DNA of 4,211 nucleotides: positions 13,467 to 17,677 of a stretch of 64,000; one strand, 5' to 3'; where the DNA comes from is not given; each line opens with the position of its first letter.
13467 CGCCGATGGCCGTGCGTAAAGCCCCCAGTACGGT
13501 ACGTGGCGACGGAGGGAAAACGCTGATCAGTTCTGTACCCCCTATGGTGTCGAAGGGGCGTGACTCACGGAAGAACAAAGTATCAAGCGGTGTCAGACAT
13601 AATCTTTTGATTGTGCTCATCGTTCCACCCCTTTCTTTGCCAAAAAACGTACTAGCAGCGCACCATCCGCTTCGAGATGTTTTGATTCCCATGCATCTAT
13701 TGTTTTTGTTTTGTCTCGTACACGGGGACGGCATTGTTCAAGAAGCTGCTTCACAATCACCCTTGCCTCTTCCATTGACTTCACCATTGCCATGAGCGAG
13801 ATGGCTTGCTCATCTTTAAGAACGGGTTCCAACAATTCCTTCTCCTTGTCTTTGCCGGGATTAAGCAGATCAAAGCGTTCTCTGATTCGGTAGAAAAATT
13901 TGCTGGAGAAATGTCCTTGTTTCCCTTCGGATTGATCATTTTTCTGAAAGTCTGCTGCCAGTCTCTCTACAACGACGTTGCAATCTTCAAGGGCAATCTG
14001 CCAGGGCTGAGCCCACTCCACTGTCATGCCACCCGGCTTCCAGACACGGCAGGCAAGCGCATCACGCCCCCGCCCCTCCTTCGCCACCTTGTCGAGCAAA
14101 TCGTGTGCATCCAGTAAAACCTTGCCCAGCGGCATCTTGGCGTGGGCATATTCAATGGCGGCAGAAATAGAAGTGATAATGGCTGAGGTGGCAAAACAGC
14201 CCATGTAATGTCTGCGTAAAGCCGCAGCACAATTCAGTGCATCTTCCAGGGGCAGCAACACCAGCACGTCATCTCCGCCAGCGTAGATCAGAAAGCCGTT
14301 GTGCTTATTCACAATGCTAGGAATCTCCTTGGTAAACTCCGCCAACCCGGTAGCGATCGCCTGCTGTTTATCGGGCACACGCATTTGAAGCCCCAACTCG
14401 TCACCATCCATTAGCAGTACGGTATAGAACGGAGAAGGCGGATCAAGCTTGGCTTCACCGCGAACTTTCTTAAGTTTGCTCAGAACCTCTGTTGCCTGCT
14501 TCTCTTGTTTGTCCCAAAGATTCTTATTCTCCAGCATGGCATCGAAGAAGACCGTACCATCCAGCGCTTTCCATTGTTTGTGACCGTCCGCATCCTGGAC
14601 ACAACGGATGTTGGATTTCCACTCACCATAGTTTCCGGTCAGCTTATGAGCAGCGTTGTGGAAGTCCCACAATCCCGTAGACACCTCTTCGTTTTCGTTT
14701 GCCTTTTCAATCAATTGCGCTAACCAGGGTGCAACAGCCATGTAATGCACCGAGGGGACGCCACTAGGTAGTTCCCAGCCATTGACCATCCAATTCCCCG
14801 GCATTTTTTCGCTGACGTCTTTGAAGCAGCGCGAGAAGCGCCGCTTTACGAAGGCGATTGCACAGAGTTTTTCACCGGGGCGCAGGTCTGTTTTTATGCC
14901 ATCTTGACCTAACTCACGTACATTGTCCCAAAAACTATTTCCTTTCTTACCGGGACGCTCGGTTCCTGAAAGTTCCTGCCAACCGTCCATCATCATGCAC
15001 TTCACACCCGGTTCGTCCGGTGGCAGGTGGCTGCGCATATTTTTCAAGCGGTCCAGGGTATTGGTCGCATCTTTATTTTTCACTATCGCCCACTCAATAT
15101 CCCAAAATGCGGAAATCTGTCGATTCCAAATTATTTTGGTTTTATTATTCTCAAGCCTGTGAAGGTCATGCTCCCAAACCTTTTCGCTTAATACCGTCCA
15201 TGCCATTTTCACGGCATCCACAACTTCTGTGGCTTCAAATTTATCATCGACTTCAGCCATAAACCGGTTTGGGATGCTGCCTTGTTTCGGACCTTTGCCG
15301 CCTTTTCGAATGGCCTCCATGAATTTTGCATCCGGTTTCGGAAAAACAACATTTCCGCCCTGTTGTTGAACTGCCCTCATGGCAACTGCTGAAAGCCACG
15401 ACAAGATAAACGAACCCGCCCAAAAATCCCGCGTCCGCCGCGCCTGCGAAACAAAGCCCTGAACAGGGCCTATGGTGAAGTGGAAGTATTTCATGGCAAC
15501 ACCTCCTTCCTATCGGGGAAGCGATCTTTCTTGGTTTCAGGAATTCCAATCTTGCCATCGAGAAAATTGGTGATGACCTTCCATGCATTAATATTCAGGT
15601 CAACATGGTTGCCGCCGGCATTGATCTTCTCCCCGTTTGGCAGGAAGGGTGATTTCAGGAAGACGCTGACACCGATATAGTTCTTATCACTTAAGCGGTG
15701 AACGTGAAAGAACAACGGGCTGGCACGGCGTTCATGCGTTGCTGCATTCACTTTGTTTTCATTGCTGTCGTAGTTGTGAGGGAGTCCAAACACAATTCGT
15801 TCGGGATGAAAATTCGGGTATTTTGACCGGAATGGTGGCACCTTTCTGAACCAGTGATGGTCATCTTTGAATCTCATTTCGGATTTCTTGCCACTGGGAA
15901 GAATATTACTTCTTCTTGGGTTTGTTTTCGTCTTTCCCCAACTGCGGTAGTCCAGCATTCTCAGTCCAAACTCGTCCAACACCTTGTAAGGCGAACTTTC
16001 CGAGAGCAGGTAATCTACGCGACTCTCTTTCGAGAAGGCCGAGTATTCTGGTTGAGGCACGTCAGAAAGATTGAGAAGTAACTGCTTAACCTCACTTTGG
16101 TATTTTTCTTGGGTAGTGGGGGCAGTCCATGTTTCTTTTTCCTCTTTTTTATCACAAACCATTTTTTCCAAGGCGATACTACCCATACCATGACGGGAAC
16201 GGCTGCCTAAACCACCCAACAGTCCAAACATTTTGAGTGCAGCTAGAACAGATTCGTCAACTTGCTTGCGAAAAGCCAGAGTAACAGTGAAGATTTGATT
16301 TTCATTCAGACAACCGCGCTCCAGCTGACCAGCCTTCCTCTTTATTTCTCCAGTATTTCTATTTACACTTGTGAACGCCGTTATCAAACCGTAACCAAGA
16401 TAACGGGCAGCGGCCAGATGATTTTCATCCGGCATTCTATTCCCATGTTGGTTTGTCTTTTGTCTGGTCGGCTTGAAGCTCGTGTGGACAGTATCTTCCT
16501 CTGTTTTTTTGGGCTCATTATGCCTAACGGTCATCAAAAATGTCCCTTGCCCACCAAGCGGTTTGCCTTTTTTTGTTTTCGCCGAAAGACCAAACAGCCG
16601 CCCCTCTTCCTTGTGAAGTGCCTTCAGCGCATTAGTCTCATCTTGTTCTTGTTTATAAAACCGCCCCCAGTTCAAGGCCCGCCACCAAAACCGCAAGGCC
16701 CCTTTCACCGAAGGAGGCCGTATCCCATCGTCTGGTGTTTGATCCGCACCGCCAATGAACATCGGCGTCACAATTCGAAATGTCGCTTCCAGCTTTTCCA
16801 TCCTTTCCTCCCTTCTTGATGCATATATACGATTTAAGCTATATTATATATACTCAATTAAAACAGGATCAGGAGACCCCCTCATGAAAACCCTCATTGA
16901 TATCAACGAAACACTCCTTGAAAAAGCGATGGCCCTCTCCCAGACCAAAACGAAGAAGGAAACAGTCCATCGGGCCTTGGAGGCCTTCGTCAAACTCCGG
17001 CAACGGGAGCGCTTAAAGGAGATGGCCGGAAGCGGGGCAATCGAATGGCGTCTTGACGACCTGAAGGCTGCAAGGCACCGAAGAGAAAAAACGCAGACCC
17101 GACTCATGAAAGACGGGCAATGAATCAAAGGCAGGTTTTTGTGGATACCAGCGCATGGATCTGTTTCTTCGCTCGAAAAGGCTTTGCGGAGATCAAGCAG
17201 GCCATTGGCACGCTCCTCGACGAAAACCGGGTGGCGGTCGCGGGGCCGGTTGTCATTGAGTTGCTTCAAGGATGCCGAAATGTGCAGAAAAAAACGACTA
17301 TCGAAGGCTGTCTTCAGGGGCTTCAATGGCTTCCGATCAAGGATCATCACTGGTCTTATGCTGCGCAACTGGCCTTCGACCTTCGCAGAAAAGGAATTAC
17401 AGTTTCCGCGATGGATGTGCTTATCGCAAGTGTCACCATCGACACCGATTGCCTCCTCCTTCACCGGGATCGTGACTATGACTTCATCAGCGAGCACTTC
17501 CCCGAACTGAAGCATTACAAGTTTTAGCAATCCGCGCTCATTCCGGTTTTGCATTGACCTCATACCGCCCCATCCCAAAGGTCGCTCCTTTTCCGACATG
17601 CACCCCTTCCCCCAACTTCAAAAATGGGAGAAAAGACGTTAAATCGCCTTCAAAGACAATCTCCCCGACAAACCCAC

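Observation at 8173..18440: Type III-B (Cmr) CRISPR-Cas module: HD-less, GGDD-intact Cas10 with a TIR plus SAVED-like effector translationally coupled to cmr6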

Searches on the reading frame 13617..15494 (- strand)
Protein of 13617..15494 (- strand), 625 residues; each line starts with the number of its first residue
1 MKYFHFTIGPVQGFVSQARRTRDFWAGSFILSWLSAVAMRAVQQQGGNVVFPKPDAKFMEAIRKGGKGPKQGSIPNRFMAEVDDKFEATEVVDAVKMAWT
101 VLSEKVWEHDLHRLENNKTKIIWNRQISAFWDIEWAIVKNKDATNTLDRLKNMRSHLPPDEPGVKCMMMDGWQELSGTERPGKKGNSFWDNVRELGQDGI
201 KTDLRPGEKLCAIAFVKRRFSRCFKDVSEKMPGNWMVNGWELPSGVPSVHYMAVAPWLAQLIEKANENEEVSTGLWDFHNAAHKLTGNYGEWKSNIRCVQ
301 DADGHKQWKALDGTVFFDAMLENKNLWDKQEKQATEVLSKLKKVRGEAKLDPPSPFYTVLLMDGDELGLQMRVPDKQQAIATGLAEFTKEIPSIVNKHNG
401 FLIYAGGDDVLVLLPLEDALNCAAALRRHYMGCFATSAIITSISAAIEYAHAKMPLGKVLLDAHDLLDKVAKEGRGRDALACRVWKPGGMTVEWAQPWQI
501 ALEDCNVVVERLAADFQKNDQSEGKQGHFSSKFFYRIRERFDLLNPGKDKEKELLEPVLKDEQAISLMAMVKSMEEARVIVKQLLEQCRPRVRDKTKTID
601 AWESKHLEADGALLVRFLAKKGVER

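Call 6: search_protein_families(library=pfam, proteins=[window:13617-15494:-], max_evalue=0.01)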
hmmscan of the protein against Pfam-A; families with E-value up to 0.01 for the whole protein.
window:13617-15494:- (625 aa): 3 families
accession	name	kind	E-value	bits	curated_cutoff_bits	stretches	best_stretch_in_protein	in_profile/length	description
PF22335.1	Cas10-Cmr2_palm2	-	8.9e-32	110.4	27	1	357-481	2-133/133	Cas10/Cmr2, second palm domain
PF12469.13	Cmr2_N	-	7.8e-21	74.7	25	1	3-99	1-106/111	CRISPR-associated protein Cmr2, N-terminal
PF18182.6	mCpol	-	0.0044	17.8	26.4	1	376-424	24-73/114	minimal CRISPR polymerase domain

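Call 7: search_protein_families(library=ncbifam, proteins=[window:13617-15494:-], max_evalue=0.01)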
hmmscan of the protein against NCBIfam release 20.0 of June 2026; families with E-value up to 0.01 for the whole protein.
window:13617-15494:- (625 aa): 2 families
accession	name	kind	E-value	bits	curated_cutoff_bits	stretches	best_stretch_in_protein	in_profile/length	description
TIGR02577.1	cas_TM1794_Cmr2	equivalog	3e-40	138.5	79.4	2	195-471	266-509/510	type III-B CRISPR-associated protein Cas10/Cmr2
TIGR02578.2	cas_TM1811_Csm1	equivalog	3.2e-14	52.6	170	1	387-559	548-699/753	type III-A CRISPR-associated protein Cas10/Csm1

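Call 11: search_protein_families(library=padloc, proteins=[window:13617-15494:-], max_evalue=1)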
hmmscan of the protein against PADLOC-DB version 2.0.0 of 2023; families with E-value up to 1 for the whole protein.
window:13617-15494:- (625 aa): 17 families
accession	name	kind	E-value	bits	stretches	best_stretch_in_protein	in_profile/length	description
PDLC01292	Cas10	-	3.3e-70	235.5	1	3-481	2-387/387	CAS-III; effector_LS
PDLC01422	Cas10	-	3.1e-62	209.3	1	2-562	3-473/519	CAS-III; effector_LS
PDLC02054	Cas10b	-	5.6e-47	158.8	2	354-560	276-483/537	-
PDLC00917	Cas10b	-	8e-41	138.5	2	195-471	266-509/510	"CRISPR-associated protein Cas10/Cmr2, subtype III-B"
PDLC01444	Cas10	-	8.7e-38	128.5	1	3-562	124-570/605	CAS-III; effector_LS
PDLC00920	Cas10b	-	5.9e-21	73.1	1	3-96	3-102/116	Cas10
PDLC02051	Cas10b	-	1.8e-20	71.6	2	2-154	3-140/479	-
PDLC01651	Cas10b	-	2.1e-19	67.9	1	4-100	2-109/113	CAS-III-B; effector_LS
PDLC02052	Cas10b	-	1.3e-17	61.5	4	4-47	154-198/875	-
PDLC02055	Cas10b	-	4e-12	43.7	2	1-88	1-82/487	-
PDLC02053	Cas10b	-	2.4e-11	40.5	2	6-143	67-213/717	-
PDLC01293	Cas10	-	5e-08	30.3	1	387-469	494-574/577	CAS-III; effector_LS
PDLC00916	Cas10a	-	8.5e-08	29.5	1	353-469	521-647/650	"CRISPR-associated protein Cas10/Csm1, subtype III-A/MTUBE"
PDLC01739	Cas10a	-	1.6e-05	21.6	1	387-499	541-645/731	-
PDLC02056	Cas10b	-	0.00038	17.2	1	1-37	1-37/600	-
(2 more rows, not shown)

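Call 42: list_cluster_members(proteins=[P0011, window:13617-15494:-, window:18690-19895:-])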
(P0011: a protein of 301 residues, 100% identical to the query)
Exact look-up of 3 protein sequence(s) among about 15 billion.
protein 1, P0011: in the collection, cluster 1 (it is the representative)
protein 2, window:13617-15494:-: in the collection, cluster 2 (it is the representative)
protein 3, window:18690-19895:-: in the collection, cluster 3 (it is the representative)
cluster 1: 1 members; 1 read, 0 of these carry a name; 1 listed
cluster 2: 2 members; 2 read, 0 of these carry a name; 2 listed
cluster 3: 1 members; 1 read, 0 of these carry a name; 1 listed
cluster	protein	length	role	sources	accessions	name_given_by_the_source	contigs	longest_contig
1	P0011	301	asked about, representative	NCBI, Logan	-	-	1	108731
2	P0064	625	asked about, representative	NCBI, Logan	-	-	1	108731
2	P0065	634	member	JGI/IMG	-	-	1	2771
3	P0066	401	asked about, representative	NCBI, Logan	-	-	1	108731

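Call 71: search_solved_structures(query=window:13617-15494:-, max_evalue=0.001, show_alignments=2)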
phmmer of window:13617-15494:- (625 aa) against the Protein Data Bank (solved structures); distinct sequences matched with E-value up to 0.001: 10.
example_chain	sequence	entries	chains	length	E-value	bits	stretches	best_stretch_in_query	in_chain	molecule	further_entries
3w2v_A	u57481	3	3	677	4.7e-22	81.3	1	373-498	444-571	CRISPR system Cmr subunit Cmr2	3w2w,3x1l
4doz_A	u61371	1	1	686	5e-22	81.2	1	373-498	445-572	Putative uncharacterized protein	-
3ung_C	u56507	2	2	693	5.2e-22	81.2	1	373-498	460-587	Cmr2dHD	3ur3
4h4k_C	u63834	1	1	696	5.3e-22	81.1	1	373-498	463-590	CRISPR system Cmr subunit Cmr2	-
9l7c_B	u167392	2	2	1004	1.3e-21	79.9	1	373-512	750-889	GGDEF domain-containing protein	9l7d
9x25_B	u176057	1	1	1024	1.4e-21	79.7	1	373-512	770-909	GGDEF domain-containing protein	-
4w8y_A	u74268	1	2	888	1.4e-21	79.7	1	373-498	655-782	CRISPR system Cmr subunit Cmr2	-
9arw_A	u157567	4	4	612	3.9e-17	65.1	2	4-222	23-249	Type III-B CRISPR-associated protein Cas10/Cmr2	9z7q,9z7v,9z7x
6s6b_K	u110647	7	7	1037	5.9e-10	41.3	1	393-435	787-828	CRISPR-associated protein, Cmr2 family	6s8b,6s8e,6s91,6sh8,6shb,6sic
9lq5_B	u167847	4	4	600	0.00028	22.6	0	1-38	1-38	Type III-B CRISPR-associated protein Cas10/Cmr2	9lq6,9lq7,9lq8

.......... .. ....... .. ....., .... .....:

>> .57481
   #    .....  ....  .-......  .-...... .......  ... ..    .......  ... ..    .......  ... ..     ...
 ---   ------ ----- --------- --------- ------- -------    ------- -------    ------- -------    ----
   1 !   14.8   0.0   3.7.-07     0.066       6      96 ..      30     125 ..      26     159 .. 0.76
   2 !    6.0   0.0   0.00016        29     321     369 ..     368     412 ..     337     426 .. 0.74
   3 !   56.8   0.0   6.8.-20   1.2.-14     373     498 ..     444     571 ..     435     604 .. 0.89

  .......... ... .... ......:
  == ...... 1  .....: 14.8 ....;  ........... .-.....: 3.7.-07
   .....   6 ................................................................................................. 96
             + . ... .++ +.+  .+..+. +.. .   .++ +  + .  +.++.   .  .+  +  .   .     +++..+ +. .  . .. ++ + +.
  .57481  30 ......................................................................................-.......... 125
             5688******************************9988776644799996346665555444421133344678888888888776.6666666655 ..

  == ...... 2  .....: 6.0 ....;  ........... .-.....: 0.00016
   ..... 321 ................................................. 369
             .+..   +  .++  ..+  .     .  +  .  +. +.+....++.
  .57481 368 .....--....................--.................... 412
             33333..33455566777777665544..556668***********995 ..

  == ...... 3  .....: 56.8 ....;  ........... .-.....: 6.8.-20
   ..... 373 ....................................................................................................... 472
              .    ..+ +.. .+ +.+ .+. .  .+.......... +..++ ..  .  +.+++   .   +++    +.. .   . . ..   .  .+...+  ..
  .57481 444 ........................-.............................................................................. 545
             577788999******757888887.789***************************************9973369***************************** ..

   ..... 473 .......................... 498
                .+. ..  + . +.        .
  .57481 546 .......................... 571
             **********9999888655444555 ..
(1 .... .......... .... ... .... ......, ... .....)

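Call 87: find_encoding_contigs(protein=window:13617-15494:-, flank=1000, max_places=3)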
Protein window:13617-15494:- (625 aa): 2 contigs read that carry it; 1 place shown.
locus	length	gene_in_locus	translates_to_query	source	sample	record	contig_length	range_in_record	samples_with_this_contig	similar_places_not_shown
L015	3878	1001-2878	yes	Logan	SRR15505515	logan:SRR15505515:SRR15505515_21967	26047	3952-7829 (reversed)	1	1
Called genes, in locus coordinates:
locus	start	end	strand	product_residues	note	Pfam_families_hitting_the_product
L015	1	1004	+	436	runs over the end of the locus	PF03787:RAMPs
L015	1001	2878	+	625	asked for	PF12469:Cmr2_N, PF22335:Cas10-Cmr2_palm2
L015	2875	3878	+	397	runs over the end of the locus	PF09700:Cas_Cmr3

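Call 88: find_encoding_contigs(protein=window:13617-15494:-, flank=6000, max_places=3)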
Protein window:13617-15494:- (625 aa): no gene with exactly this product is on record in the collection.

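Call 90: find_encoding_contigs(protein=P0064, flank=5000, max_places=6)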
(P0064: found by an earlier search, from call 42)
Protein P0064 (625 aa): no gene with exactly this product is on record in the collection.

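Call 91: find_encoding_contigs(protein=window:13617-15494:-, flank=4950, max_places=3)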
Protein window:13617-15494:- (625 aa): 2 contigs read that carry it; 1 place shown.
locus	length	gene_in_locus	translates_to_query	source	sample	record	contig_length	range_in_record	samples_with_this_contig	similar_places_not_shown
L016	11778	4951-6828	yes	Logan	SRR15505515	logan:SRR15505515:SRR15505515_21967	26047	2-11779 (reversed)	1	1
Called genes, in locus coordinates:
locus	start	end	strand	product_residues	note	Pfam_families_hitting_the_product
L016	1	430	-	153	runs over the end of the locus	PF00903:Glyoxalase, PF13468:Glyoxalase_3, PF13669:Glyoxalase_4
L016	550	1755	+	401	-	PF01207:Dus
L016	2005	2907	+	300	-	PF27225:AF_1859_N, PF10040:CRISPR_Cas6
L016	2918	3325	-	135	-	PF01850:PIN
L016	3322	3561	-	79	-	PF09957:VapB_antitoxin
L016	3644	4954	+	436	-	PF03787:RAMPs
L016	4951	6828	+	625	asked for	PF12469:Cmr2_N, PF22335:Cas10-Cmr2_palm2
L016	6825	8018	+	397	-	PF09700:Cas_Cmr3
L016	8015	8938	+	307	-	PF03787:RAMPs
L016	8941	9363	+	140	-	PF09701:Cas_Cmr5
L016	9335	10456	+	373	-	PF03787:RAMPs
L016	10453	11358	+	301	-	PF01582:TIR, PF13676:TIR_2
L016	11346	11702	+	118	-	-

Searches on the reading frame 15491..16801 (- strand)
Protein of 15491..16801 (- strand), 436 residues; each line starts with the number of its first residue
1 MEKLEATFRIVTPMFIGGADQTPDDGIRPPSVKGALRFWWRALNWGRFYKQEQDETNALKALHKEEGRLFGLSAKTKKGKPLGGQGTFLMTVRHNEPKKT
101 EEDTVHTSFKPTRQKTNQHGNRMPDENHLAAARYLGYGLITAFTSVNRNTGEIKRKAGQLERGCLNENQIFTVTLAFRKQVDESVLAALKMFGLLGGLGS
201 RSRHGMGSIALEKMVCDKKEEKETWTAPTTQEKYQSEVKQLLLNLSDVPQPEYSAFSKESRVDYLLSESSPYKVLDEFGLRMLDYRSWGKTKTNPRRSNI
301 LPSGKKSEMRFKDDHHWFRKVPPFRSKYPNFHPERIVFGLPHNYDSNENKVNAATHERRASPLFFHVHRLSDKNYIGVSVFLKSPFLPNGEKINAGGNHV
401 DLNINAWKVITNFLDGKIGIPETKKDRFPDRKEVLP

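Call 6: search_protein_families(library=pfam, proteins=[window:15491-16801:-], max_evalue=0.01)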
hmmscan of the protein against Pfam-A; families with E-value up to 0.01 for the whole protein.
window:15491-16801:- (436 aa): 2 families
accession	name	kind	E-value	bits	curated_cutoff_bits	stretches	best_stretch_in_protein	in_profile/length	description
PF03787.20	RAMPs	-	8.4e-15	56.2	22.1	1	7-209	1-188/189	RAMP superfamily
PF21452.2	Cmr1_like_C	-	0.0037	17.8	27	1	334-391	36-88/116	Cmr1-like, C-terminal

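Call 7: search_protein_families(library=ncbifam, proteins=[window:15491-16801:-], max_evalue=0.01)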
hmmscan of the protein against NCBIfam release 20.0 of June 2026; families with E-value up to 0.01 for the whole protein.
window:15491-16801:- (436 aa): 1 family
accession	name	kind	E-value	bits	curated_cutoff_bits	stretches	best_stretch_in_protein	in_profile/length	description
TIGR01894.1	cas_TM1795_cmr1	hypoth_equivalog_domain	5.7e-11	42.9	28.65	1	9-77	2-72/167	type III-B CRISPR module RAMP protein Cmr1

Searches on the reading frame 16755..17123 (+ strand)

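Call 6: search_protein_families(library=pfam, proteins=[window:16755-17123:+], max_evalue=0.01)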
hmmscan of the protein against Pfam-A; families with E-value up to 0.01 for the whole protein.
window:16755-17123:+ (122 aa): 1 family
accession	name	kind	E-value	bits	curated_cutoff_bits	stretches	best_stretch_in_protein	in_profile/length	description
PF09957.15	VapB_antitoxin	-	2.2e-12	47.1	23.4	1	44-87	1-44/47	Bacterial antitoxin of type II TA system, VapB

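Call 7: search_protein_families(library=ncbifam, proteins=[window:16755-17123:+], max_evalue=0.01)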
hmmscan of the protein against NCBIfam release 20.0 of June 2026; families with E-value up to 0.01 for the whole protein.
window:16755-17123:+ (122 aa): 0 families

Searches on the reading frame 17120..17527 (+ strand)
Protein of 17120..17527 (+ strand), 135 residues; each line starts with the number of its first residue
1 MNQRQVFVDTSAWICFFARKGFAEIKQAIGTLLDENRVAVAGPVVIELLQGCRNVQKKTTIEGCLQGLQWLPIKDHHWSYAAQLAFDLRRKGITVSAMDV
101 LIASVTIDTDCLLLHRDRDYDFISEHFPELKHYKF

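Call 6: search_protein_families(library=pfam, proteins=[window:17120-17527:+], max_evalue=0.01)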
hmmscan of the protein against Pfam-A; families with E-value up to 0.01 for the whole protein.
window:17120-17527:+ (135 aa): 1 family
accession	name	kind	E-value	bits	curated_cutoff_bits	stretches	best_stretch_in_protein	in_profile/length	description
PF01850.27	PIN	-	3.8e-09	37.6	23.6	1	6-121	1-115/120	PIN domain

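Call 7: search_protein_families(library=ncbifam, proteins=[window:17120-17527:+], max_evalue=0.01)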
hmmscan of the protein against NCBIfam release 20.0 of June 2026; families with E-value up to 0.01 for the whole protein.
window:17120-17527:+ (135 aa): 2 families
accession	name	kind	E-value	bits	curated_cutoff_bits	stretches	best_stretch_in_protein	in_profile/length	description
NF047959.1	TA_toxin_VapC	equivalog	2.2e-29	102.1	80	1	7-128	2-124/125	type II toxin-antitoxin system VapC family toxin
NF047863.1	VapCLeptosp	equivalog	9e-07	29.3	140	1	14-115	7-112/130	type II toxin-antitoxin system tRNA(fMet)-specific endonuclease VapC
